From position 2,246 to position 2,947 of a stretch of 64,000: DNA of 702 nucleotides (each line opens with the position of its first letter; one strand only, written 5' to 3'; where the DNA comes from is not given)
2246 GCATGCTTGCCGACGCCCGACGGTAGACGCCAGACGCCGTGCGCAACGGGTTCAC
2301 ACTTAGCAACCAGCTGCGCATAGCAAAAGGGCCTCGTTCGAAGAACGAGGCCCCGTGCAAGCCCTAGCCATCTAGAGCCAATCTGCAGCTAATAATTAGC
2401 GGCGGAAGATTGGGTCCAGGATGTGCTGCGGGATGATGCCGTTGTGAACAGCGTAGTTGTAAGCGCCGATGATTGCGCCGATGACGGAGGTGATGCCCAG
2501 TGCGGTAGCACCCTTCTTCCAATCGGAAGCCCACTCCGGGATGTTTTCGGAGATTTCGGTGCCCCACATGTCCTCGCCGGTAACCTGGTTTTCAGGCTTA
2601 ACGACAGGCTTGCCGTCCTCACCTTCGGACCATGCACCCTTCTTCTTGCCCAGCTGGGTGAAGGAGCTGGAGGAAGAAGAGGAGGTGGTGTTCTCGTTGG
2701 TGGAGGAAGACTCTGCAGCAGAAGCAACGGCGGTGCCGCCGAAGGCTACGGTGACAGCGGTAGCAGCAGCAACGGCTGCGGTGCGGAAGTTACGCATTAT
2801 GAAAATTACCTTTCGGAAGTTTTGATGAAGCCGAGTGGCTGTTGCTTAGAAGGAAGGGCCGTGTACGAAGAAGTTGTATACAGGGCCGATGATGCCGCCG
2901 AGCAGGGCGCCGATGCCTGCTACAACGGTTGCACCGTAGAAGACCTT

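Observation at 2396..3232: Tandem paralogous small exported proteins with a conserved C-terminal hydrophobic helix, between map and mtr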

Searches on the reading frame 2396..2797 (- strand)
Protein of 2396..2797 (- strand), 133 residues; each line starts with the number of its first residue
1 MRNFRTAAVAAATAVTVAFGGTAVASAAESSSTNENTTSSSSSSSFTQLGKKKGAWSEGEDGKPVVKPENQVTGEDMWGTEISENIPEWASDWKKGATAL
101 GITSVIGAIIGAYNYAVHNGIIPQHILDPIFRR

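Call 4: search_protein_families(library=pfam, proteins=[window:2396-2797:-], max_evalue=10)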
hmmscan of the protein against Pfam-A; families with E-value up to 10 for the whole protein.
window:2396-2797:- (133 aa): 2 families
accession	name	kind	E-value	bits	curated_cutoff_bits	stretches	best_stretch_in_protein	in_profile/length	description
PF13786.12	DUF4179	-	0.025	15.4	30.1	1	2-31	4-34/94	Domain of unknown function (DUF4179)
PF18459.6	PCSK9_C1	-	0.088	13.4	31.3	1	22-78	20-73/83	Proprotein convertase subtilisin-like/kexin type 9 C-terminal domain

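Call 5: search_protein_families(library=ncbifam, proteins=[window:2396-2797:-], max_evalue=10)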
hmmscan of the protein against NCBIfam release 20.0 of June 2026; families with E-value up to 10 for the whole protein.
window:2396-2797:- (133 aa): 3 families
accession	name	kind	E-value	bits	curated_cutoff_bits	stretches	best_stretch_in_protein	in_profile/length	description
NF009196.0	PRK12544.1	equivalog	0.13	11.6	287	1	33-78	94-139/208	RNA polymerase factor sigma-70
NF052551.1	EnvBioLpgNMYCTU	equivalog_domain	0.16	11.3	250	1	1-45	1-45/227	envelope biogenesis lipoprotein LpqN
NF006361.0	PRK08581.1-3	equivalog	0.89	7.9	839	1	9-65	55-112/652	amidase domain-containing protein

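Call 6: find_homologous_proteins(query=window:2396-2797:-, max_evalue=0.01)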
Query window:2396-2797:- (133 aa): 184 proteins with E <= 0.01 among 297 candidates; the best 120 are listed.
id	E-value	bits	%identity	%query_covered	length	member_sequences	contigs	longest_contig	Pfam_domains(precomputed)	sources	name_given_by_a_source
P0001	1.8e-79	282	99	100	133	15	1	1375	-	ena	-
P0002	9.4e-78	276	98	100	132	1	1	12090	-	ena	-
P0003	9.6e-78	276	98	100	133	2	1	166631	-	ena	-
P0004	1.5e-77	276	98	100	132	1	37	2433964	-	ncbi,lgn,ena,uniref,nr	ncbi:hypothetical protein [Corynebacterium tuberculostearicum]|uniref:hypothetical protein n=1 Tax=C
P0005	3.0e-77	275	98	100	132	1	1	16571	-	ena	-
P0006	4.3e-77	274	98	100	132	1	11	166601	-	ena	-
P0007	6.4e-77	274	98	100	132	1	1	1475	-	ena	-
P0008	7.0e-77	273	98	100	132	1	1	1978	-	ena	-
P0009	1.0e-76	273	98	100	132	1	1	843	-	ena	-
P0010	1.1e-76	273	98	100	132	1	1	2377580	-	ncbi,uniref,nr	ncbi:hypothetical protein [Corynebacterium tuberculostearicum]|uniref:hypothetical protein n=1 Tax=C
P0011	2.1e-76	272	98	100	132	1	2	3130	-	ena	-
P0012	2.5e-75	268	94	100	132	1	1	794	-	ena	-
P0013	5.7e-75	267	96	100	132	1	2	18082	-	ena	-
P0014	5.3e-74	264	94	100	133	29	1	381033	-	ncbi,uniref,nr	ncbi:hypothetical protein [Corynebacterium tuberculostearicum]|uniref:hypothetical protein n=1 Tax=C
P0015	5.7e-74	264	91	100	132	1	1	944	-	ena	-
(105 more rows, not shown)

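Call 12: find_related_loci(query=A1, collection=genome_contigs, flank=4000)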
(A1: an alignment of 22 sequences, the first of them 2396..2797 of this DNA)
Query A1 (133 aa) in genome_contigs; peptide patterns used: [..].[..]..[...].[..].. (x = any residue, [..] = any of these).
257 stretches matched a pattern; 52 encode a relative of the query (tblastn E <= 1e-3); 51 distinct loci.
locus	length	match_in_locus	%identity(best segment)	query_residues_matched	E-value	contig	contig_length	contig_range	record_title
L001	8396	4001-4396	93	1-133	1e-66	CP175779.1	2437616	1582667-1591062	Corynebacterium tuberculostearicum strain YSMAA3_1_A4 chromosome, complete genome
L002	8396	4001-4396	88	1-133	3e-61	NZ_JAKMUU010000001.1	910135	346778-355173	Corynebacterium curieae strain c8Ua_181 8Ua_181_A_contig_1, whole genome shotgun sequence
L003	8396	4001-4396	91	1-133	1e-59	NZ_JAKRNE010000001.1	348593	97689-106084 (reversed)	Corynebacterium sp. ACRPO NODE_1_length_348593_cov_17.546055_pilon, whole genome shotgun sequence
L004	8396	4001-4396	84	1-133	4e-56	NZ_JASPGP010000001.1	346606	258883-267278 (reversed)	Corynebacterium tuberculostearicum strain MSK207 NODE_1_length_346606_cov_45.314453, whole genome shotgun sequence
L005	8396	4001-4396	84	1-133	4e-56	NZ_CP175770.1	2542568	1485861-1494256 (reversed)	Corynebacterium tuberculostearicum strain YSMAA5_1_B12 chromosome, complete genome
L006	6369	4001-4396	84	1-133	4e-56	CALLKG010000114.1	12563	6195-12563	MAG TPA_asm: Corynebacterium tuberculostearicum isolate ERR1332617_bin.18_CONCOCT_v1.1_MAG genome assembly, contig: ERZ1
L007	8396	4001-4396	84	1-133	4e-56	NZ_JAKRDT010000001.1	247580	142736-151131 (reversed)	Corynebacterium tuberculostearicum strain CTNIH4 NODE_1_length_247580_cov_18.171463_pilon, whole genome shotgun sequence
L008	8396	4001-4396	84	1-133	4e-56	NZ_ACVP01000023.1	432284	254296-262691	Corynebacterium tuberculostearicum SK141 contig00420, whole genome shotgun sequence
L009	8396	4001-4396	84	1-133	4e-56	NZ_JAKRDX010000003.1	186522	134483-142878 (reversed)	Corynebacterium tuberculostearicum strain CTNIH3 NODE_3_length_186522_cov_17.586875_pilon, whole genome shotgun sequence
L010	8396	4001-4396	83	1-133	5e-54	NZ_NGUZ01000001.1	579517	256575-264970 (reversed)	Corynebacterium kefirresidentii strain SB NODE_1_length_579517_cov_17.9436, whole genome shotgun sequence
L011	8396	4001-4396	78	1-133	5e-53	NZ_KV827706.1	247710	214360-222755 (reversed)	Corynebacterium sp. HMSC036D02 Scaffold355, whole genome shotgun sequence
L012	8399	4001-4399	54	1-133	1e-32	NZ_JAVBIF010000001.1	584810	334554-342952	Corynebacterium tuberculostearicum strain CTNIH15 NODE_1_length_584810_cov_19.284502_pilon, whole genome shotgun sequenc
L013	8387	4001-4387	56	1-132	4e-32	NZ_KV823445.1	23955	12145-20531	Corynebacterium sp. HMSC04H06 Scaffold46, whole genome shotgun sequence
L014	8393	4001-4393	52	1-132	2e-29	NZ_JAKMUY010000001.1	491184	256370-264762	Corynebacterium marquesiae strain c19Ua_121 19Ua_121_A_contig_1, whole genome shotgun sequence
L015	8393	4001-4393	51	1-132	3e-28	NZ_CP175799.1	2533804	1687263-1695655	Corynebacterium tuberculostearicum strain YSMAA1_1_B1 chromosome, complete genome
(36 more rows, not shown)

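Call 16: search_protein_representatives(alignment_id=A1)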
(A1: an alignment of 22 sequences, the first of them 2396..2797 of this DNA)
Query: 22 sequences, 133 profile positions. Proteins with E-value up to 0.001 (for the whole library): 211; up to 1e-10: 145; up to 1e-30: 12. The best 150 are listed.
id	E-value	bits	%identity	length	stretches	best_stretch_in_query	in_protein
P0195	1.1e-44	168.5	-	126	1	1-133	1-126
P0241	7.0e-39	149.7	-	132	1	1-133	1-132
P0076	2.5e-35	138.2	-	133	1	1-132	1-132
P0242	1.3e-34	135.9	-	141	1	1-130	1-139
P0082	1.4e-34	135.8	-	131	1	1-130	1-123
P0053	1.5e-34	135.7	-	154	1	1-130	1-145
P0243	1.8e-34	135.4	-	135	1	1-130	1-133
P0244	2.4e-34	135.1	-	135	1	1-128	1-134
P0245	3.1e-33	131.5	-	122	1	1-129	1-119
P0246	3.6e-32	128.0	-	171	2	30-132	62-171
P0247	3.6e-32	128.0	-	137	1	1-128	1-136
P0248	3.7e-32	128.0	-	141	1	1-128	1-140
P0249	1.1e-29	120.0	-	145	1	1-128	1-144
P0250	4.1e-29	118.1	-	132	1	1-130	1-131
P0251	9.7e-29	116.9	-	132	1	1-129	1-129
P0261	1.8e-27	112.8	-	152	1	1-130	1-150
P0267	3.3e-26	108.7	-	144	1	1-130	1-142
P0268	3.9e-26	108.5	-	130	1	1-128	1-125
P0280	3.1e-24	102.3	-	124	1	1-128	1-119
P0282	5.3e-24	101.6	-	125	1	1-131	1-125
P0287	5.3e-23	98.3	-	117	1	1-128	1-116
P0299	2.8e-21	92.8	-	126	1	1-130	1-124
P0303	1.2e-20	90.8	-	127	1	1-126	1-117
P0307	2.3e-20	89.8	-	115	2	67-128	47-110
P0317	8.3e-20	88.0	-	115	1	1-128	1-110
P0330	3.0e-18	83.0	-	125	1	1-128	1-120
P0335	5.2e-18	82.2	-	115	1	1-127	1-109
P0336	6.3e-18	81.9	-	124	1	1-128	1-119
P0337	6.9e-18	81.8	-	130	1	1-131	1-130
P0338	7.5e-18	81.7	-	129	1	1-129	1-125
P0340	9.0e-18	81.4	-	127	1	1-130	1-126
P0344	2.1e-17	80.2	-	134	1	1-128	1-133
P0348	5.6e-17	78.8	-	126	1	1-129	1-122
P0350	1.0e-16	78.0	-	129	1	3-128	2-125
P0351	1.1e-16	78.0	-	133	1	1-131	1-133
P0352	1.7e-16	77.3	-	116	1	1-128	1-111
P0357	4.2e-15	72.8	-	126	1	1-123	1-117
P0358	6.3e-15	72.2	-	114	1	1-128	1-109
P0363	1.4e-14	71.0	-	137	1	3-128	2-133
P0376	3.5e-12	63.3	-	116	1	1-121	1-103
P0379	2.1e-11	60.8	-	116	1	1-126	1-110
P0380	9.5e-11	58.7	-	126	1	1-123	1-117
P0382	1.4e-10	58.1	-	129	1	1-115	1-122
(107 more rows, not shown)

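Call 31: list_cluster_members(proteins=[P0250, P0251, P0299, P0337, P0340, P0351, P0287, P0344, P0261, P0267])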
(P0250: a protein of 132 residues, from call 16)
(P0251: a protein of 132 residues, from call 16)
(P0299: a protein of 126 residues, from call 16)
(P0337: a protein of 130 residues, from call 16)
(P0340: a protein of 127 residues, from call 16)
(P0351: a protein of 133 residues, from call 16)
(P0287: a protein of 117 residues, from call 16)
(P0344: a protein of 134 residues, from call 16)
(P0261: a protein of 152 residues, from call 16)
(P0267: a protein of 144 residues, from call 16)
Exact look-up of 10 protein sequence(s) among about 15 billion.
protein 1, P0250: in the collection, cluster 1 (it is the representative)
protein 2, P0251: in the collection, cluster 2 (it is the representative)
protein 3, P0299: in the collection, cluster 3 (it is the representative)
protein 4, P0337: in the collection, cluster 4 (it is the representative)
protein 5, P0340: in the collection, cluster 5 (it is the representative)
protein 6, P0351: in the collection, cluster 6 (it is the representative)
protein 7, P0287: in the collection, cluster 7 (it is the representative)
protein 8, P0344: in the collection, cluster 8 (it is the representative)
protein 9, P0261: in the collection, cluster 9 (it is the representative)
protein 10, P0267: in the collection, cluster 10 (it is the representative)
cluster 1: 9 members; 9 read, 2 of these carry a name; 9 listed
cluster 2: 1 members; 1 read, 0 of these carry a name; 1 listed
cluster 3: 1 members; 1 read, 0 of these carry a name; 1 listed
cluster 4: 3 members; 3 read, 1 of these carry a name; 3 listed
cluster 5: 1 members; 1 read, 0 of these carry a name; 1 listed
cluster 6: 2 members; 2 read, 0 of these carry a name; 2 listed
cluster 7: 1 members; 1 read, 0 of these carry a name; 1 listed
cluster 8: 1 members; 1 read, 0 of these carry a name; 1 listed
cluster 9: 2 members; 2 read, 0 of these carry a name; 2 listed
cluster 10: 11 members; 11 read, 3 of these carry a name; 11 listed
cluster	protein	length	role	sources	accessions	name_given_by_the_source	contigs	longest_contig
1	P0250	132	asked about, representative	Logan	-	-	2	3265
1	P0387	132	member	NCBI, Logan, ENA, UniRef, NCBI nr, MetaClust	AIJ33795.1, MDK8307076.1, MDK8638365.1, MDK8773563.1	or membrane protein [Corynebacterium imitans] | Or membrane protein n=1 Tax=Corynebacterium imitans TaxID=156978 RepID=A0A076NPZ0_9CORY | hypothetical protein [Corynebacterium imitans]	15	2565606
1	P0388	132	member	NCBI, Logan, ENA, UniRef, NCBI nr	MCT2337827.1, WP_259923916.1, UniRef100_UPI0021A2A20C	hypothetical protein [Corynebacterium sp. p3-SID1056] | hypothetical protein n=1 Tax=Corynebacterium sp. p3-SID1056 TaxID=2916092 ...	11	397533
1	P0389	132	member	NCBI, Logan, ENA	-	-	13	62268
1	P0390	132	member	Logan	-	-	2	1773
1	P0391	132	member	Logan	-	-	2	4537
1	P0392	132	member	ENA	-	-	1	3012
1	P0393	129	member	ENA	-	-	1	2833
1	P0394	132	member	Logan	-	-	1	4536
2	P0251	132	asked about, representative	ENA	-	-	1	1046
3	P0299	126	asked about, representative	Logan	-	-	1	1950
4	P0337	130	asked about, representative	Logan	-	-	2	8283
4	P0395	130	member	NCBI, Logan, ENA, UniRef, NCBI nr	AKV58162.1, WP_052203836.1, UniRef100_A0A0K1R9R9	hypothetical protein [Corynebacterium riegelii] | Or membrane protein n=1 Tax=Corynebacterium riegelii TaxID=156976 RepID=A0A0K1R9R9_9CORY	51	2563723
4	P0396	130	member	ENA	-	-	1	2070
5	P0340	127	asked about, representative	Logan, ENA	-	-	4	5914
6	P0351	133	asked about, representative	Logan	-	-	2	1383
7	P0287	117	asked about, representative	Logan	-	-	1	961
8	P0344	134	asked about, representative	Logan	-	-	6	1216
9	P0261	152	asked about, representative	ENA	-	-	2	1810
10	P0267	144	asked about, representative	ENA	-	-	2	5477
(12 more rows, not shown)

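Call 43: list_cluster_members(proteins=[P0307, P0330, P0268, P0280, P0317, P0352, P0358, P0335, P0336, P0348])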
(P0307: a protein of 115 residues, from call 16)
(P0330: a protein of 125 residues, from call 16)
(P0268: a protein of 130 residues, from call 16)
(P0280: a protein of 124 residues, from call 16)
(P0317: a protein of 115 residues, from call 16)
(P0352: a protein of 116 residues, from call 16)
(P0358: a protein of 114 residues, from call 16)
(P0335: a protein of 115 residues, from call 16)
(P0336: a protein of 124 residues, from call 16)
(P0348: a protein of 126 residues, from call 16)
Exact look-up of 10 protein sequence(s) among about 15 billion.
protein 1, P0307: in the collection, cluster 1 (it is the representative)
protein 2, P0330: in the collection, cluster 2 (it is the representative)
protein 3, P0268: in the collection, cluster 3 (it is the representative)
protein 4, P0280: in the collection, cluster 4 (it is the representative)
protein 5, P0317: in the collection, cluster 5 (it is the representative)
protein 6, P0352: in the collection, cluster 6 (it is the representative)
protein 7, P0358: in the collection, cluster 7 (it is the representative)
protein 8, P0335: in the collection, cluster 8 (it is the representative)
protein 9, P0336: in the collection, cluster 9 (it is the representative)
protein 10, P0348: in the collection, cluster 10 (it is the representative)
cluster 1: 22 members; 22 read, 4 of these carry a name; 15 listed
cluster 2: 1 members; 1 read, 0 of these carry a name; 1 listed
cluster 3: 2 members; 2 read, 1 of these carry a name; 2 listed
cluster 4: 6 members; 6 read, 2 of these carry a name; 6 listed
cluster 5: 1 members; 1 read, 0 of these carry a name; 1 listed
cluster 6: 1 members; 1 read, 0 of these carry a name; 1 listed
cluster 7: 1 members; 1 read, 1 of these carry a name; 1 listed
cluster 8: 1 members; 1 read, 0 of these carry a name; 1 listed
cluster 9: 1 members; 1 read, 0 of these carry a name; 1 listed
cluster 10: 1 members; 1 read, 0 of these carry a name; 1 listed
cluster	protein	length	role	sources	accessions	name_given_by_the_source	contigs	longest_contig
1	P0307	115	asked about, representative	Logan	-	-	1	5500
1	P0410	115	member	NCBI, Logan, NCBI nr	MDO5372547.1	MAG: hypothetical protein Q4F10_03775 [Corynebacterium glutamicum] | hypothetical protein [Corynebacterium glutamicum]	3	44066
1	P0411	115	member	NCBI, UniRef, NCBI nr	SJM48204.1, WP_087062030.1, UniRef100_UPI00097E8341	hypothetical protein FM102_02870 [Corynebacterium glutamicum] | hypothetical protein n=1 Tax=Corynebacterium glutamicum TaxID=1718 RepID=UPI00097E8341 | hypothetical protein [Corynebacterium glutamicum]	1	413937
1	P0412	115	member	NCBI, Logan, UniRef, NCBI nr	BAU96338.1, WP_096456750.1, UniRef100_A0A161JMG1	hypothetical protein N24_2076 [Corynebacterium suranareeae] | Or membrane protein n=1 Tax=Corynebacterium suranareeae TaxID=2506452 ... | hypothetical protein [Corynebacterium suranareeae]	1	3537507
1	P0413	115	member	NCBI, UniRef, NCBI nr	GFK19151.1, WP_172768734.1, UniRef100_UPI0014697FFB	hypothetical protein [Corynebacterium glutamicum] | hypothetical protein n=1 Tax=Corynebacterium glutamicum TaxID=1718 RepID=UPI0014697FFB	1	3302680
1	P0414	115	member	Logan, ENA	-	-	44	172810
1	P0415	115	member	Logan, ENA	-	-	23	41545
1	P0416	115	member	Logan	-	-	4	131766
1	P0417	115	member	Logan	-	-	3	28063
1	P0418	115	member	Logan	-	-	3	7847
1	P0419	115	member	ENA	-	-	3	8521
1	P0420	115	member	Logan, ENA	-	-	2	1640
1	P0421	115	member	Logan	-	-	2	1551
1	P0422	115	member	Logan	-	-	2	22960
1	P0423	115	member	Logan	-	-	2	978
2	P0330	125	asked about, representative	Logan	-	-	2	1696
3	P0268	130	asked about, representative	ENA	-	-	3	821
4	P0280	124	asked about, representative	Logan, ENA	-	-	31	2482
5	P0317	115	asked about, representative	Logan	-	-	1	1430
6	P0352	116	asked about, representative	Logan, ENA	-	-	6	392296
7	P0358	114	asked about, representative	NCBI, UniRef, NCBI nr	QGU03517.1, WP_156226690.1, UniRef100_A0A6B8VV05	hypothetical protein [Corynebacterium comes] | Or membrane protein n=1 Tax=Corynebacterium comes TaxID=2675218 RepID=A0A6B8VV05_9CORY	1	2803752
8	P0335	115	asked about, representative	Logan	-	-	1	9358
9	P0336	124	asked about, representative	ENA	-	-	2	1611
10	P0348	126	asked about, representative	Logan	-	-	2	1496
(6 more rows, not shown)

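Call 44: list_cluster_members(proteins=[P0380, P0350, P0382, P0357, P0303, P0338, P0282, P0379, P0376, P0363])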
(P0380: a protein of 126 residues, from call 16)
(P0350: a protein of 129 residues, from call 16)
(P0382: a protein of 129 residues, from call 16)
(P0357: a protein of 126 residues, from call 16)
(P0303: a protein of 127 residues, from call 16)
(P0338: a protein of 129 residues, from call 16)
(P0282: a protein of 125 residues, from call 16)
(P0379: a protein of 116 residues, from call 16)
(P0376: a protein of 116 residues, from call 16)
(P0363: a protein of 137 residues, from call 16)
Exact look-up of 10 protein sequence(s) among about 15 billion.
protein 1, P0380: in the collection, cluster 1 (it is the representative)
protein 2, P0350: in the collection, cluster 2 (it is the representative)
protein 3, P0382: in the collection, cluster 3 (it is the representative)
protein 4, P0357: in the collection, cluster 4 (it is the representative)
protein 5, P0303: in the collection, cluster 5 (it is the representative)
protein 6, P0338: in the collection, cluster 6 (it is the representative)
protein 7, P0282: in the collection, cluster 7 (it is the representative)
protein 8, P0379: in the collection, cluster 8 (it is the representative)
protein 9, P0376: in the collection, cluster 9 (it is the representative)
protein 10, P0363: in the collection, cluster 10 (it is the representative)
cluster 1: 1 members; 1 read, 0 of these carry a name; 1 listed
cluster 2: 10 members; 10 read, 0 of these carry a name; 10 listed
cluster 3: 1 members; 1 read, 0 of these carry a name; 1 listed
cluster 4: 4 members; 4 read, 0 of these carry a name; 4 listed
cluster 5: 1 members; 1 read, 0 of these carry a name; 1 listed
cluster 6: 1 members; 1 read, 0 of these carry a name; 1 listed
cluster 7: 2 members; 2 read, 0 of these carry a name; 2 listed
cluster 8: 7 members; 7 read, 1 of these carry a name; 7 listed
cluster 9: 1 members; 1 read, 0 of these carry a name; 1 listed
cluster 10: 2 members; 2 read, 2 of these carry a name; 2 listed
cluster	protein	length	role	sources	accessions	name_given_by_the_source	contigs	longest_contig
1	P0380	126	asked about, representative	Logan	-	-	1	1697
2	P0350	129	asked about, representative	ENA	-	-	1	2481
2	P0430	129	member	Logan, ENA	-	-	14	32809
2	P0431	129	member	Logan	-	-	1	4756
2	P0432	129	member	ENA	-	-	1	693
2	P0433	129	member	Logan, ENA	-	-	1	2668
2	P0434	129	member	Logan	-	-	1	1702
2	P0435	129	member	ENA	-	-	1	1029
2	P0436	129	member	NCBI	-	-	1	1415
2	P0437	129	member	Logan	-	-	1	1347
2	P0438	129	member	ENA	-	-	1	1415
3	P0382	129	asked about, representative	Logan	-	-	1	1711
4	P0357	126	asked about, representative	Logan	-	-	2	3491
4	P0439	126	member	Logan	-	-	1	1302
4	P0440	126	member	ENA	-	-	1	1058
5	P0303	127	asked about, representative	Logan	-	-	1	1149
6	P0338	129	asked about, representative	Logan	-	-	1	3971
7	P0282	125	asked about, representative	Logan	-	-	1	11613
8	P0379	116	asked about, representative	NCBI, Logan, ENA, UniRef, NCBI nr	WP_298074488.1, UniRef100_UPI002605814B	hypothetical protein [uncultured Corynebacterium sp.] | hypothetical protein n=1 Tax=uncultured Corynebacterium sp. TaxID=159447 ...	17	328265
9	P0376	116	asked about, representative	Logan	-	-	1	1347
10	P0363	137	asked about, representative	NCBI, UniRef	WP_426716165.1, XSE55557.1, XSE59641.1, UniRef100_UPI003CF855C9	hypothetical protein ACEN19_06220 [Corynebacterium auriscanis] | hypothetical protein n=1 Tax=Corynebacterium auriscanis TaxID=99807 RepID=UPI003CF855C9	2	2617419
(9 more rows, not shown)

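Call 54: predict_structure(alignment_id=A3)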
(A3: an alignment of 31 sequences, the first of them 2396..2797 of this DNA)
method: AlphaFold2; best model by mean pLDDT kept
length: 133 residues; sequences in the alignment: 31
mean_pLDDT: 62.3   pTM: 0.41
mean pLDDT of the five models: 62.3, 59.9, 56.3, 54.7, 54.2
residues with pLDDT >= 90: 0; 70-90: 62; 50-70: 30; < 50: 41
segments of 3 or more residues with pLDDT < 50: 1-14, 17-43
pLDDT, mean of each block of 10 residues (from residue 1): 43 47 40 35 57 76 76 70 72 79 81 75 62 54
secondary structure, 60 per line:
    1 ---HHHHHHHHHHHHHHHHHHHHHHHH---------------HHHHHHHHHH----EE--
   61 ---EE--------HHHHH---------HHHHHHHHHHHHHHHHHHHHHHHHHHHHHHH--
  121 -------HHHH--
elements in order: H4-27 H43-52 H74-78 H88-118 H128-131
